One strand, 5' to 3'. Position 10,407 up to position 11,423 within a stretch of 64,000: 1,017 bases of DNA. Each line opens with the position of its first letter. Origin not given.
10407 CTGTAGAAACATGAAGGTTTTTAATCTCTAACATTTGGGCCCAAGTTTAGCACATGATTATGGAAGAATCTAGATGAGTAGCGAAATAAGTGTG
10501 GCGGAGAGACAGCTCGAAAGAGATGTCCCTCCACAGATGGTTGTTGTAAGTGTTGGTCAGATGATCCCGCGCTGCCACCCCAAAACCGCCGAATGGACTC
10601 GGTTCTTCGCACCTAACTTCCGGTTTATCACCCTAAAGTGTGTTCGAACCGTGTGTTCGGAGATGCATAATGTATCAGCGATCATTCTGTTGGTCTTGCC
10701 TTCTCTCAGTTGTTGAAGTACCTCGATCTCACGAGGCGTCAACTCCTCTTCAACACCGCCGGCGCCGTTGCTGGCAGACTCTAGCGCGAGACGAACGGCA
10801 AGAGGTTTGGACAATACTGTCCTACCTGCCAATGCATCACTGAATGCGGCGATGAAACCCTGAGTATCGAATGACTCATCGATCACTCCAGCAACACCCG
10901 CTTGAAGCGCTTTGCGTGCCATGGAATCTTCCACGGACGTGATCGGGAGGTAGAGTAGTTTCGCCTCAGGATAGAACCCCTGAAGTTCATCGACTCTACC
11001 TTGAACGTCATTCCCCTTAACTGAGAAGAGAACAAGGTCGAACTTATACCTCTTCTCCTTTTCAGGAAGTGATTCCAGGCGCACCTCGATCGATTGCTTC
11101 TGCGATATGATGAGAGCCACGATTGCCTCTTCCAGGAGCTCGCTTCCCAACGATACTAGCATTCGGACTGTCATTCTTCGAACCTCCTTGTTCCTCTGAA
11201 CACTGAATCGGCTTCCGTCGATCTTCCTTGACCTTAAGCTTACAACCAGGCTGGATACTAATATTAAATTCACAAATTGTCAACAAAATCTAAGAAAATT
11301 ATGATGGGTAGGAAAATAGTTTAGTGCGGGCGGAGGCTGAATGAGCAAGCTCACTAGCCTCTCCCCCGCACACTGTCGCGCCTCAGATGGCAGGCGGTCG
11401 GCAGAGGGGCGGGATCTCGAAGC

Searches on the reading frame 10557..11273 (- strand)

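Call 89: search_protein_families(library=pfam, proteins=[window:10557-11273:-], max_evalue=0.01)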
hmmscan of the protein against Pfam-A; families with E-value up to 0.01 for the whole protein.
window:10557-11273:- (238 aa): 2 families
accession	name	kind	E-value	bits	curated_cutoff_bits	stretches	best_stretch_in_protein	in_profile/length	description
PF00196.25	GerE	-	7.6e-18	64.3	23.5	1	177-230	2-55/57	Bacterial regulatory proteins, luxR family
PF13551.12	HTH_29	-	0.0099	16.4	28.1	0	183-212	2-32/64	Winged helix-turn helix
